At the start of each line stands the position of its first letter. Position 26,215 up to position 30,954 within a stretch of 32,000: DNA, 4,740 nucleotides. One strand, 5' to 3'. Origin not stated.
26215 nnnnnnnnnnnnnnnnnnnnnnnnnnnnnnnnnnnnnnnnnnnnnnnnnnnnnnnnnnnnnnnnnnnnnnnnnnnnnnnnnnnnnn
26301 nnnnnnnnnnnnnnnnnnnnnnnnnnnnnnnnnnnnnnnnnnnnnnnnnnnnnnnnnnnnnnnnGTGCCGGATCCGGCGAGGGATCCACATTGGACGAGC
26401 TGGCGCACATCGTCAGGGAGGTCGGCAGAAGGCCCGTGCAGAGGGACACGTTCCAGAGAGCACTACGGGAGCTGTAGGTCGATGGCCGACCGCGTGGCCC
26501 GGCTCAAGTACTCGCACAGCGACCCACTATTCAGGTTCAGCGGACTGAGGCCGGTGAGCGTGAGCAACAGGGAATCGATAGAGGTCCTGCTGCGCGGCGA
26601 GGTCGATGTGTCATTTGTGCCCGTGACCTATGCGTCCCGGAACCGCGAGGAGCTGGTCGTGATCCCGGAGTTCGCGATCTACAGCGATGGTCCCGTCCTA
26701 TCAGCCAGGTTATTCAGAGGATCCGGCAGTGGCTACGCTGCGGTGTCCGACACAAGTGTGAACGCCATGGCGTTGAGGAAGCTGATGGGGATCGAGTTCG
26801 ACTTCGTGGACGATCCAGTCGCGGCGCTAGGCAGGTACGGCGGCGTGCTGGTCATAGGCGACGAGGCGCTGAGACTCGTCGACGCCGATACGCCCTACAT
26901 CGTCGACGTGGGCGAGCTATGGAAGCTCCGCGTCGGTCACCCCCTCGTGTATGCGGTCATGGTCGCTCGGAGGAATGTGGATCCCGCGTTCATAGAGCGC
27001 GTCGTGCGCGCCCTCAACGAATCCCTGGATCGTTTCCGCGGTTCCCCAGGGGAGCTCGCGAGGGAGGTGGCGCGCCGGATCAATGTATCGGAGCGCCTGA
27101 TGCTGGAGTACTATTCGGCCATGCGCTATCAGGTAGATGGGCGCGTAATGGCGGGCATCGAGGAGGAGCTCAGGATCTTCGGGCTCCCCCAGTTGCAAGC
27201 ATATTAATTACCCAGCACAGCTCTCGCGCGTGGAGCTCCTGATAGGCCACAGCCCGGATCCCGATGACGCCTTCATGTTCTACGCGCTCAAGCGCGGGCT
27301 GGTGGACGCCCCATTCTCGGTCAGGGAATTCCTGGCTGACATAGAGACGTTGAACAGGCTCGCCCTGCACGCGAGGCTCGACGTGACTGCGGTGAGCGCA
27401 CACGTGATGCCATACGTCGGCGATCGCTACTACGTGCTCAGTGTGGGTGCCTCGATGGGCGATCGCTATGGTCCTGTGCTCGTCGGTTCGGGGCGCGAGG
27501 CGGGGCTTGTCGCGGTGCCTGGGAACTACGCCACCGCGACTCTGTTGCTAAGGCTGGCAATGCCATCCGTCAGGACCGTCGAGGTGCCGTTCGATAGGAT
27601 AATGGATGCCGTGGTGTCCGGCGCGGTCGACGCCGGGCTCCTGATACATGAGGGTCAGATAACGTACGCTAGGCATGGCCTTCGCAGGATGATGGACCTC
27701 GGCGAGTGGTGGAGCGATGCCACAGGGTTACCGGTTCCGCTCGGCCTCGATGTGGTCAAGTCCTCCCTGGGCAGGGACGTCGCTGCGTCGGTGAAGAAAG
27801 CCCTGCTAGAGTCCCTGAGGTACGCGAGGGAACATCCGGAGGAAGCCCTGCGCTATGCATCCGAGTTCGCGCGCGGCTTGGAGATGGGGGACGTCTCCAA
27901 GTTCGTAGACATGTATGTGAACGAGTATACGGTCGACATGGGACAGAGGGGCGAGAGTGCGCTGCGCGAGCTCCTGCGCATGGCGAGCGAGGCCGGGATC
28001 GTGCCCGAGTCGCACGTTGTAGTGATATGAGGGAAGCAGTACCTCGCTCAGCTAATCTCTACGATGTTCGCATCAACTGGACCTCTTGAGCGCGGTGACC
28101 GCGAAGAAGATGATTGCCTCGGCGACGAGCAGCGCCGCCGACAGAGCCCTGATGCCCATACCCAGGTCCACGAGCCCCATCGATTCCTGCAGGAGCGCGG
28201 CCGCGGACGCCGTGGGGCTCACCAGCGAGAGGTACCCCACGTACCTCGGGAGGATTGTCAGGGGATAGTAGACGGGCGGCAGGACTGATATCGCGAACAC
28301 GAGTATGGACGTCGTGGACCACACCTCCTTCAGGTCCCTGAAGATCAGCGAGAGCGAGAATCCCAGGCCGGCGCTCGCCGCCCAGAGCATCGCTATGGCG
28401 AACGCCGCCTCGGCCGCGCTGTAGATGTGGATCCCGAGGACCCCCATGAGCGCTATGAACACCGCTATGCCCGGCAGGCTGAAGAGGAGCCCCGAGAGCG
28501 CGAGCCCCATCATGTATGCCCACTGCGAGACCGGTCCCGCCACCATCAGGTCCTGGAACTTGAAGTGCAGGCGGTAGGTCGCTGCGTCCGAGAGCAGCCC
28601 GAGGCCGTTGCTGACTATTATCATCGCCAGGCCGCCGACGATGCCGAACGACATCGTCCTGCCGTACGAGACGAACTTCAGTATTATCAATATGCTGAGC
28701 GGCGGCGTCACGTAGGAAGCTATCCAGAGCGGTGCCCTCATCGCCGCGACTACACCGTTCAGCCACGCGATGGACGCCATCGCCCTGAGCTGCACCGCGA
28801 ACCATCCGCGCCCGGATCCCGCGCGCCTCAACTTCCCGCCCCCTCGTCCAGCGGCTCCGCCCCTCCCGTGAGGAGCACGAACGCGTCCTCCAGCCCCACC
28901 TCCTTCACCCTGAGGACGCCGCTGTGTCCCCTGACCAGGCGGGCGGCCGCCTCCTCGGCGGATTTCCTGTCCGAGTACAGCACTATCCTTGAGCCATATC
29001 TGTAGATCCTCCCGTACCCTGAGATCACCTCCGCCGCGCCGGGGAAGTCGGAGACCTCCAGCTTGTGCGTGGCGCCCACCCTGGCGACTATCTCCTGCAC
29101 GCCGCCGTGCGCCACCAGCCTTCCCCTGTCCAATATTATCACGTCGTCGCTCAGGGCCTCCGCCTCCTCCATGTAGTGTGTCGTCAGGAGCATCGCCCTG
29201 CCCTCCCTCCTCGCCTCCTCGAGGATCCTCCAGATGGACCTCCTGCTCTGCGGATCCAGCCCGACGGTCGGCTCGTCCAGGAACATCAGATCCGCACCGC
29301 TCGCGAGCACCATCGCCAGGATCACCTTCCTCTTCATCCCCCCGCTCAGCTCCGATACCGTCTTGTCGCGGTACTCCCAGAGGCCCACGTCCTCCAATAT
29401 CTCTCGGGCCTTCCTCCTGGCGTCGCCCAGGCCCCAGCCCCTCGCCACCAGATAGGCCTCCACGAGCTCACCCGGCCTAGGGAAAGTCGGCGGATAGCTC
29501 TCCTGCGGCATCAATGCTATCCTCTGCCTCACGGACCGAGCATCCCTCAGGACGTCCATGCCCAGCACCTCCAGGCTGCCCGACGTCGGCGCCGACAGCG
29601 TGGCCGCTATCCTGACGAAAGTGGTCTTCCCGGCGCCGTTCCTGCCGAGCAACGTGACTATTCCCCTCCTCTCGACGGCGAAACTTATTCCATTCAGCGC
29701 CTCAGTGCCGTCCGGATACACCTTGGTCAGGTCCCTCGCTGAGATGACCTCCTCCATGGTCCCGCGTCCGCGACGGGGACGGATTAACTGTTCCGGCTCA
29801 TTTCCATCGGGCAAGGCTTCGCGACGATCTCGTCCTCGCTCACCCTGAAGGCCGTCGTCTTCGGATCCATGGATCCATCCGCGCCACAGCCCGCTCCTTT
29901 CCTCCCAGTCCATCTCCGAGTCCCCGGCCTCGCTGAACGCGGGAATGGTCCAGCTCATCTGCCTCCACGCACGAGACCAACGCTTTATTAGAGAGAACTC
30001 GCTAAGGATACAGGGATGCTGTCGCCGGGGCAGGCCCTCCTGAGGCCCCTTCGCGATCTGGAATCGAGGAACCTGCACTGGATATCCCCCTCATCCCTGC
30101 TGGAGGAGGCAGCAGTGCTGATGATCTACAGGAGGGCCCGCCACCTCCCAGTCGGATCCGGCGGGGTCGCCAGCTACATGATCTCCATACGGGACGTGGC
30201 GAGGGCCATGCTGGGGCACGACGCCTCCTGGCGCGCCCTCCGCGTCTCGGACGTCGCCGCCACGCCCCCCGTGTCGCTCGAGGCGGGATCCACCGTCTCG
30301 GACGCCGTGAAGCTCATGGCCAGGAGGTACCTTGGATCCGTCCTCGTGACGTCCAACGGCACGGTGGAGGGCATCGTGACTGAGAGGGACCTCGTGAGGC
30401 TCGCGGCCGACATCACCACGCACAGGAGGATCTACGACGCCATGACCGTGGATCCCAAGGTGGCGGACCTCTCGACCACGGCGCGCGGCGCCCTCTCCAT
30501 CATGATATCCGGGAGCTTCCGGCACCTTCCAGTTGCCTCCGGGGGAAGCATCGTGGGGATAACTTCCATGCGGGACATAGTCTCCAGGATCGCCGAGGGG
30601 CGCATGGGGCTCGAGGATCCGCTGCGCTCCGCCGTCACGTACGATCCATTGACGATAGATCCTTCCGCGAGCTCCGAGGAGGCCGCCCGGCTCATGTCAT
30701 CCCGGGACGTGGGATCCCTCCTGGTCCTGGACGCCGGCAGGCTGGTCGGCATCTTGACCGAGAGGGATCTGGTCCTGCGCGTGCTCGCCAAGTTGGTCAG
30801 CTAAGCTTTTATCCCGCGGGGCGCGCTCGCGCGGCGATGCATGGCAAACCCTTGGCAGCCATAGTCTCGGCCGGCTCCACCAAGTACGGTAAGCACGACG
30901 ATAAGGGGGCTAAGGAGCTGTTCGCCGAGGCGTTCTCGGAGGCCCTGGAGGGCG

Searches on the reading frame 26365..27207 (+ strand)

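Call 5: search_protein_families(library=ncbifam, proteins=[window:26365-27207:+])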
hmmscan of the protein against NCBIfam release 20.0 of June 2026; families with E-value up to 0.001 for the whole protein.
window:26365-27207:+ (280 aa): 0 families

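Call 6: search_protein_families(library=pfam, proteins=[window:26365-27207:+])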
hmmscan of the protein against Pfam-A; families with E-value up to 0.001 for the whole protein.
window:26365-27207:+ (280 aa): 1 family
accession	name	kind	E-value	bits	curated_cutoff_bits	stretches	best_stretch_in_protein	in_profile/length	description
PF02621.19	VitK2_biosynth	-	8.3e-30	104.5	26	1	74-267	37-245/252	Menaquinone biosynthesis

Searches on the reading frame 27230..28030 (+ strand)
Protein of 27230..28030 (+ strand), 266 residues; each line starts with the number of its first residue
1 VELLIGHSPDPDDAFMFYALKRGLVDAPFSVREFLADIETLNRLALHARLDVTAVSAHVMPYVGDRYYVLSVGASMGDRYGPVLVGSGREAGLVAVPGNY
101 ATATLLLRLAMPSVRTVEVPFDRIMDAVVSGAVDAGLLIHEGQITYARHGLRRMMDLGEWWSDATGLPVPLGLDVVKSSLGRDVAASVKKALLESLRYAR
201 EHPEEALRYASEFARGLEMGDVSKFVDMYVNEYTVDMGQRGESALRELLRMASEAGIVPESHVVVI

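Call 5: search_protein_families(library=ncbifam, proteins=[window:27230-28030:+])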
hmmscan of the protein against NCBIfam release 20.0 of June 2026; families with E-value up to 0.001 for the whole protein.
window:27230-28030:+ (266 aa): 0 families

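Call 6: search_protein_families(library=pfam, proteins=[window:27230-28030:+])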
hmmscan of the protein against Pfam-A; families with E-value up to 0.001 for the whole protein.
window:27230-28030:+ (266 aa): 1 family
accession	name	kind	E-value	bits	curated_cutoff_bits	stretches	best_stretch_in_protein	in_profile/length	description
PF02621.19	VitK2_biosynth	-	3.8e-78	262.9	26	1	4-254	2-252/252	Menaquinone biosynthesis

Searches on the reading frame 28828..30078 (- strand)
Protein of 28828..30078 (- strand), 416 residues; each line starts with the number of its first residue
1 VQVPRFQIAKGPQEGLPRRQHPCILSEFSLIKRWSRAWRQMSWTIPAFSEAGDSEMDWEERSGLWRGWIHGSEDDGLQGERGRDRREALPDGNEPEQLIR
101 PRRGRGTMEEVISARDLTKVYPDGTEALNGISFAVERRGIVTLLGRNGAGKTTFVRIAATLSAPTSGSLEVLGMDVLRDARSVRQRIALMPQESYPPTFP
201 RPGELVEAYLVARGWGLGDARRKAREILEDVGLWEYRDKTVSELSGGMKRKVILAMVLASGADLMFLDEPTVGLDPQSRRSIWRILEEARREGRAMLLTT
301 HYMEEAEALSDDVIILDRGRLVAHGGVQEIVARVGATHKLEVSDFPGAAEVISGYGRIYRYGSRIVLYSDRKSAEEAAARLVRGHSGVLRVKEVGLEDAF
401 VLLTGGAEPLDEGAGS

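Call 55: search_protein_families(library=pfam, proteins=[window:28828-30078:-], max_evalue=0.00001)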
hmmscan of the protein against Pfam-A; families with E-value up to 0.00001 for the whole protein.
window:28828-30078:- (416 aa): 2 families
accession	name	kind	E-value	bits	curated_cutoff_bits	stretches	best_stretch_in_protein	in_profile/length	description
PF00005.33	ABC_tran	-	1.6e-26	94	25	1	128-271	1-136/137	ABC transporter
PF13304.12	AAA_21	-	2.1e-12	48.2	27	1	241-301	235-298/304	AAA domain, putative AbiEii toxin, Type IV TA system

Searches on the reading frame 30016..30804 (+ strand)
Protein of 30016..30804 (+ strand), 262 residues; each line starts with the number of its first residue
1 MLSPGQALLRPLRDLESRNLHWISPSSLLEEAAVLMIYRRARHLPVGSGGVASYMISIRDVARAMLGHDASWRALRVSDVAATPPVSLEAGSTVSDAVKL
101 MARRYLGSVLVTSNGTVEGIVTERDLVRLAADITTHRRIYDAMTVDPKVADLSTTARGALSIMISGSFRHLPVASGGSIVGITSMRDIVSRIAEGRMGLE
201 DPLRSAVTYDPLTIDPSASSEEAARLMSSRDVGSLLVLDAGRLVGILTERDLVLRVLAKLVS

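Call 55: search_protein_families(library=pfam, proteins=[window:30016-30804:+], max_evalue=0.00001)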
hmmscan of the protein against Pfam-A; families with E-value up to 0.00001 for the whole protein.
window:30016-30804:+ (262 aa): 1 family
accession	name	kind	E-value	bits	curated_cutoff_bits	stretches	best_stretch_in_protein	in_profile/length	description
PF00571.33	CBS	-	1.8e-40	137.4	24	3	207-255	5-54/57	CBS domain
